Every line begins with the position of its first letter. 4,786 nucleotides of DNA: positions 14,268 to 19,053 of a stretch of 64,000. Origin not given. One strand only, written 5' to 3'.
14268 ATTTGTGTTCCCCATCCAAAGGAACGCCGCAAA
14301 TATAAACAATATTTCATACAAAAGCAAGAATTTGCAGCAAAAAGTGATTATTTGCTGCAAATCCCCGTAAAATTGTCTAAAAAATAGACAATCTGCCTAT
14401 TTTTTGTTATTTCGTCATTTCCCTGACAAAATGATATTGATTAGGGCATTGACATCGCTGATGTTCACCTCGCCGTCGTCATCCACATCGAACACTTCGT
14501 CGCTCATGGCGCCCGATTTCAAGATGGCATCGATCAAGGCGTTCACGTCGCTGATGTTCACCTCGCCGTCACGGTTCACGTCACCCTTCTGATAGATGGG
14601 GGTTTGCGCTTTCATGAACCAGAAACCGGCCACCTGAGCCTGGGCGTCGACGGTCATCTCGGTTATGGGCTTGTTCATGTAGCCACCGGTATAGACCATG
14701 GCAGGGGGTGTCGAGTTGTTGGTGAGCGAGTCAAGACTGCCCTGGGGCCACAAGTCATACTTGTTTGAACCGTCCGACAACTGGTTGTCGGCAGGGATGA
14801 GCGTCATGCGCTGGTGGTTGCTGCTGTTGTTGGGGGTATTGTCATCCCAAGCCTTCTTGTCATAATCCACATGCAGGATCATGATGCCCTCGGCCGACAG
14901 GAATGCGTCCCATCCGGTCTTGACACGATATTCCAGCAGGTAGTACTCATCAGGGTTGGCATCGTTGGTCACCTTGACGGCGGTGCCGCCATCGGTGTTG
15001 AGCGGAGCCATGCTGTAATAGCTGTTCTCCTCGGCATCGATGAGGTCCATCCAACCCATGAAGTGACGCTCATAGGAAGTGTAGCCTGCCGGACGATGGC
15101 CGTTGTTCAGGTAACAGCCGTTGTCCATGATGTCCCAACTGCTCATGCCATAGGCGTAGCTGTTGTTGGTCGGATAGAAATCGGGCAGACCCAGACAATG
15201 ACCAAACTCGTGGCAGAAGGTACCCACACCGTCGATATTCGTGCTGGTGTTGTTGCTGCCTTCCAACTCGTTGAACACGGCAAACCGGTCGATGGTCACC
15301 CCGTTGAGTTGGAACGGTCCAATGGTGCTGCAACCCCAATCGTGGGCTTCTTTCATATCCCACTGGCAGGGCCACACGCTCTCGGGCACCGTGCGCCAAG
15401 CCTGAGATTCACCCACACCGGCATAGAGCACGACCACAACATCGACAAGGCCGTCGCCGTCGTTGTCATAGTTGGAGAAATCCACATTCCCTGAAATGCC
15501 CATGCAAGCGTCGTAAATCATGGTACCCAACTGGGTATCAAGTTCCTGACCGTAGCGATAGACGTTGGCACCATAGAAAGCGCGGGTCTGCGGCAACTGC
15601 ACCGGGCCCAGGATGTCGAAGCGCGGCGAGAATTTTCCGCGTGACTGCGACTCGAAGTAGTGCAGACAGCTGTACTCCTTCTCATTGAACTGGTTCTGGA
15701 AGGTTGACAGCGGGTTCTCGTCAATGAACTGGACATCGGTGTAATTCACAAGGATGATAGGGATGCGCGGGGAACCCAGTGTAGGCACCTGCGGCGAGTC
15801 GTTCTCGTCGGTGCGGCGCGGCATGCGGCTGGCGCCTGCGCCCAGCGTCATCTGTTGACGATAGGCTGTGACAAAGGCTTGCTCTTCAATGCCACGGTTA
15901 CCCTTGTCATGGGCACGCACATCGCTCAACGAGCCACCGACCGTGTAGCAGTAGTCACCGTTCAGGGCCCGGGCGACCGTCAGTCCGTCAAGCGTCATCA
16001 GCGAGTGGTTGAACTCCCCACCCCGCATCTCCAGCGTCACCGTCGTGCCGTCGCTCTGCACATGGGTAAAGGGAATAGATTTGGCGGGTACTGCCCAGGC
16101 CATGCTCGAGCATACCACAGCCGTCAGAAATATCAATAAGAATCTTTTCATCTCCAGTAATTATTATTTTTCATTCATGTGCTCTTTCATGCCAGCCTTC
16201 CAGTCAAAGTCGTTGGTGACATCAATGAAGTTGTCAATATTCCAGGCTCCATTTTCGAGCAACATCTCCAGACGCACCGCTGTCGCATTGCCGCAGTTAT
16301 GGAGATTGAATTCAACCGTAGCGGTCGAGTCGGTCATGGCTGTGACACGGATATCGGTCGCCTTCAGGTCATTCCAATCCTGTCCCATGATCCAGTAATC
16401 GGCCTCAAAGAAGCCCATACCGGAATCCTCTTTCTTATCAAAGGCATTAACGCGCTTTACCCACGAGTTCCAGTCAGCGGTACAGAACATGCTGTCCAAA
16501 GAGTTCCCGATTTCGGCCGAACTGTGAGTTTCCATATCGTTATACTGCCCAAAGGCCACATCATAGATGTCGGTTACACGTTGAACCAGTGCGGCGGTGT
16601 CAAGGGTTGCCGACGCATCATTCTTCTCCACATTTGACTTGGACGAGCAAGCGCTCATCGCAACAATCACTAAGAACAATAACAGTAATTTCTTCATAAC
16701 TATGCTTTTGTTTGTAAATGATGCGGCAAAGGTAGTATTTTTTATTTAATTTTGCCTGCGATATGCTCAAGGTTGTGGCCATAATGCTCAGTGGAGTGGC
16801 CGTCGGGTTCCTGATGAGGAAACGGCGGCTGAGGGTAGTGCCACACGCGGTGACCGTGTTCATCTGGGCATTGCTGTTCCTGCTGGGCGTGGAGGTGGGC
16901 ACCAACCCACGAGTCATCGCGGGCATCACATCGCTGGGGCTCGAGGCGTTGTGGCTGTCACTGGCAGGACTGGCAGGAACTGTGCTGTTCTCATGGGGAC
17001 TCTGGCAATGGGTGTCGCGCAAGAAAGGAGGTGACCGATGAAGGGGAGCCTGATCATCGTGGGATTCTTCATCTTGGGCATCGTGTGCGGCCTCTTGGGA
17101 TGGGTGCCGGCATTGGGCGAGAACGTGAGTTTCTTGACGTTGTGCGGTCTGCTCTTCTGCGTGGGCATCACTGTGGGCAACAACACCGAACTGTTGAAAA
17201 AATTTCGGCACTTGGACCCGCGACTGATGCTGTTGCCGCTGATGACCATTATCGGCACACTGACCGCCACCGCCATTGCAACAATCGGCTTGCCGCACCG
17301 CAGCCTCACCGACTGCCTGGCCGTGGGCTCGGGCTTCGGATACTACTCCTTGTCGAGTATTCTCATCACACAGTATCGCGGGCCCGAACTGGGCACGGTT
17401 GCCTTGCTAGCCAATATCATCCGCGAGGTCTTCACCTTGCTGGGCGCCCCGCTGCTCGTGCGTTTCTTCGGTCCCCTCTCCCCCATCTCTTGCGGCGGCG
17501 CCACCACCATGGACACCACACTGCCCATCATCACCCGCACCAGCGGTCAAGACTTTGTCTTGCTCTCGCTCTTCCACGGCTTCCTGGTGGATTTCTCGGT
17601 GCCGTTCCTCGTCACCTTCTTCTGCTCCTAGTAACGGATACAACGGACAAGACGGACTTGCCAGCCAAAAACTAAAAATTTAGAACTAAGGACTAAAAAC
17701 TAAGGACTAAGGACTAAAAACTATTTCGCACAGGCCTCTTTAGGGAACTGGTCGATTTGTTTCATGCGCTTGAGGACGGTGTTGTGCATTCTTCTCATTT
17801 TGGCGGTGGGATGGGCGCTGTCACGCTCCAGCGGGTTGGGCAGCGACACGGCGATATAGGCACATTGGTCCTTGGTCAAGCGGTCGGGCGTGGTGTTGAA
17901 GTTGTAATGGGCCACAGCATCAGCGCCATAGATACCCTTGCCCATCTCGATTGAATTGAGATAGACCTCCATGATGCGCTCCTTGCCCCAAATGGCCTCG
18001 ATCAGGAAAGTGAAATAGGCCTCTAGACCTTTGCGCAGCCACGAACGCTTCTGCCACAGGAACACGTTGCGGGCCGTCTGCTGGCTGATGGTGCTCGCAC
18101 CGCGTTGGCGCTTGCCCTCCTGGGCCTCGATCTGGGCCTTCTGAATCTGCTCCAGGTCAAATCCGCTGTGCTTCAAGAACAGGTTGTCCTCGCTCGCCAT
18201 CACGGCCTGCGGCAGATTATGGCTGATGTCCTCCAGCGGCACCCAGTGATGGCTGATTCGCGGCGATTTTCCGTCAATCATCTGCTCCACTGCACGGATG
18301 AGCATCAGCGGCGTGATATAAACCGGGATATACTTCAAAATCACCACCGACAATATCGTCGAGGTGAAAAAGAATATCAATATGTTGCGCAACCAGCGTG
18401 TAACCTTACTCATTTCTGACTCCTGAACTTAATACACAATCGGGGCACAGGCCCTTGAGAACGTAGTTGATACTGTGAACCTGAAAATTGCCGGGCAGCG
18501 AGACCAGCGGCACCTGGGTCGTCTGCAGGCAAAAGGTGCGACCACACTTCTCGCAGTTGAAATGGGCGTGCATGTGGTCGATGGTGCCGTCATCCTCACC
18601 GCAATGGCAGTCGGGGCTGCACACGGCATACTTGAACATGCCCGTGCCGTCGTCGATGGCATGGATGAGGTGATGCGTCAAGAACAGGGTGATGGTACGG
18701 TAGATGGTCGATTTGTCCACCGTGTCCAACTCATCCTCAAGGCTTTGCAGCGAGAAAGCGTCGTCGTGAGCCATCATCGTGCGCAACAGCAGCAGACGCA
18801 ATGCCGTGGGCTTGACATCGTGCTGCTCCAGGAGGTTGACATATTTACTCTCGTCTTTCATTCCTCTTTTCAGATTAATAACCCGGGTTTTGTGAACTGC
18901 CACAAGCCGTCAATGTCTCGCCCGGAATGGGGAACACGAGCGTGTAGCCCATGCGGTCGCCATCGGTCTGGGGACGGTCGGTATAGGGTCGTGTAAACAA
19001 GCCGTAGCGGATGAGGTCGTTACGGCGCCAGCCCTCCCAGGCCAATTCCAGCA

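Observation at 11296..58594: Five secreted hydrolases of three unrelated catalytic classes share a C-terminal dockerin-like double repeat and have no recognisable T9SS sorting domain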

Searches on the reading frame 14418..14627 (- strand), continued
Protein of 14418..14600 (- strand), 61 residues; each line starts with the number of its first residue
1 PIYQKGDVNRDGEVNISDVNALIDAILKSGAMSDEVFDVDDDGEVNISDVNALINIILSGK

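Call 78: fold_search(model_id=the predicted structure, library=pdb)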
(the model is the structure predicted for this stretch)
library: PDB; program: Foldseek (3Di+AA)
matches with E <= 10: 44; with E <= 0.001: 0
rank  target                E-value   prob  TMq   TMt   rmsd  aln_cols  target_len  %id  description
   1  4fl4_J                1.5e-02  1.00  0.65  0.68   3.2        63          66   38  Scaffoldin conformation and dynamics revealed by a ternary complex from the Clostridium thermocellum cellulosome (released 2012-06-27)
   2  2ccl_B                1.6e-02  1.00  0.62  0.69   2.7        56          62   36  THE S45A, T46A MUTANT OF THE TYPE I COHESIN-DOCKERIN COMPLEX FROM THE CELLULOSOME OF CLOSTRIDIUM THERMOCELLUM (released 2007-02-13)
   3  2vn5_D                2.9e-02  1.00  0.67  0.82   2.1        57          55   32  The Clostridium cellulolyticum dockerin displays a dual binding mode for its cohesin partner (released 2008-05-20)
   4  2vn5_B                2.9e-02  1.00  0.68  0.82   2.3        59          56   30  The Clostridium cellulolyticum dockerin displays a dual binding mode for its cohesin partner (released 2008-05-20)
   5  2mte_MODEL_1_A        3.3e-02  1.00  0.62  0.63   2.8        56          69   41  Solution structure of Doc48S (released 2014-10-15)
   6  4fl4_A                3.7e-02  1.00  0.65  0.66   3.2        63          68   38  Scaffoldin conformation and dynamics revealed by a ternary complex from the Clostridium thermocellum cellulosome (released 2012-06-27)
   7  3ul4_B                5.4e-02  1.00  0.68  0.75   3.1        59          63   36  Crystal structure of Coh-OlpA(Cthe_3080)-Doc918(Cthe_0918) complex: A novel type I Cohesin-Dockerin complex from Clost (released 2012-11-28)
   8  4fl4_D                5.8e-02  1.00  0.60  0.64   3.4        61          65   36  Scaffoldin conformation and dynamics revealed by a ternary complex from the Clostridium thermocellum cellulosome (released 2012-06-27)
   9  6kge_D                7.5e-02  1.00  0.66  0.75   3.0        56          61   28  Crystal structure of CaDoc0917(R16D)-CaCohA2 complex at pH 5.5 (released 2020-07-08)
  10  4dh2_D                7.5e-02  1.00  0.67  0.67   3.7        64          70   38  Crystal structure of Coh-OlpC(Cthe_0452)-Doc435(Cthe_0435) complex: A novel type I Cohesin-Dockerin complex from Clost (released 2012-11-28)
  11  6kgc_B                8.5e-02  1.00  0.63  0.74   3.0        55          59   29  Crystal structure of CaDoc0917(R49D)-CaCohA2 complex at pH 5.4 (released 2020-07-08)
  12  5lxv_B                1.0e-01  1.00  0.66  0.70   2.8        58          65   22  Crystal structure of Ruminococcus flavefaciens scaffoldin C cohesin in complex with a dockerin from an uncharacterized (released 2016-10-19)
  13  6kg9_MODEL_1_A        1.0e-01  1.00  0.64  0.66   3.4        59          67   27  Solution structure of CaDoc0917 from Clostridium acetobutylicum (released 2020-07-08)
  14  1ohz_B                1.0e-01  0.99  0.58  0.70   2.7        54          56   35  Cohesin-Dockerin complex from the cellulosome of Clostridium thermocellum (released 2003-11-20)
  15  4dh2_B                1.1e-01  1.00  0.66  0.65   3.6        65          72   34  Crystal structure of Coh-OlpC(Cthe_0452)-Doc435(Cthe_0435) complex: A novel type I Cohesin-Dockerin complex from Clost (released 2012-11-28)
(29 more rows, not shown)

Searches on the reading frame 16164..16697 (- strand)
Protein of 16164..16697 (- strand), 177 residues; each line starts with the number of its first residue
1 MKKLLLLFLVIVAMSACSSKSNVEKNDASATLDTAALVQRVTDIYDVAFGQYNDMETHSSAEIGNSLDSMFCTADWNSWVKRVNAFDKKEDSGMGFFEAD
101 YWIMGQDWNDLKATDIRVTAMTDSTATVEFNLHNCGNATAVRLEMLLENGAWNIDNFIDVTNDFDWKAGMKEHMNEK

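Call 16: search_protein_families(library=pfam, proteins=[window:16164-16697:-], max_evalue=0.01)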
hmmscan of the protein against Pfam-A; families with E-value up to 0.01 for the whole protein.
window:16164-16697:- (177 aa): 1 family
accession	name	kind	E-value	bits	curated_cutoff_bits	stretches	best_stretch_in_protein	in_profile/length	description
PF12883.13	DUF3828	-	2.4e-05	25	26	1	93-159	53-122/125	Protein of unknown function (DUF3828)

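Call 27: search_protein_families(library=ncbifam, proteins=[window:16164-16697:-], max_evalue=0.01)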
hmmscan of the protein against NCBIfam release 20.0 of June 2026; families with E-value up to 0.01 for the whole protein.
window:16164-16697:- (177 aa): 2 families
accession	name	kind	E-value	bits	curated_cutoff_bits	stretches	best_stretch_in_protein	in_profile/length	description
NF050142.1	PG1828_fam_lipo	equivalog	1.9e-06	28.5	50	1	1-46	1-49/59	PG1828 family lipoprotein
NF053527.1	lipo_Cory_WKLS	subfamily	0.0046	16.9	105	0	7-31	6-30/166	WKL family lipoprotein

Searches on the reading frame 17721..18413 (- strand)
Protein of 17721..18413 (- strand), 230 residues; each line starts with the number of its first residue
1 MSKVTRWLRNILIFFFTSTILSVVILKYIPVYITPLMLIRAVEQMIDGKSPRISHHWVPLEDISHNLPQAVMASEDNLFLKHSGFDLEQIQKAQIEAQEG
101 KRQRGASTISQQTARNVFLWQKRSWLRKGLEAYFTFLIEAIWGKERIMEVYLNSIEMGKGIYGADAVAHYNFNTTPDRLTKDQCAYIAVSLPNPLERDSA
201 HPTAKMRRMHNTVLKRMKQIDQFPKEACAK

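Call 17: search_protein_families(library=pfam, proteins=[window:17721-18413:-], max_evalue=0.01)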
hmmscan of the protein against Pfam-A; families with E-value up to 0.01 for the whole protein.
window:17721-18413:- (230 aa): 1 family
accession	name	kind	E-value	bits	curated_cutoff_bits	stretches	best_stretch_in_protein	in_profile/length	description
PF00912.28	Transgly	-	3.8e-48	163.7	27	1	53-218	12-178/178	Transglycosylase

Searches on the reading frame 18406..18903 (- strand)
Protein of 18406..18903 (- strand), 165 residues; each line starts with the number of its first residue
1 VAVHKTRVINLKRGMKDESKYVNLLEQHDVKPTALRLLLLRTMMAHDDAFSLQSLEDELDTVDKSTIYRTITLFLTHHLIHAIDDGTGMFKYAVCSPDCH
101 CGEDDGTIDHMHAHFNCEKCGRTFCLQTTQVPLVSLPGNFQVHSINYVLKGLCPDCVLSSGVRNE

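Call 17: search_protein_families(library=pfam, proteins=[window:18406-18903:-], max_evalue=0.01)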
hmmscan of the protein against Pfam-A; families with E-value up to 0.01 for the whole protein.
window:18406-18903:- (165 aa): 1 family
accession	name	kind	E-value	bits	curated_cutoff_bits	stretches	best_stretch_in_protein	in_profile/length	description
PF01475.25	FUR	-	4.9e-07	30.4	23.1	1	30-130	4-97/121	Ferric uptake regulator family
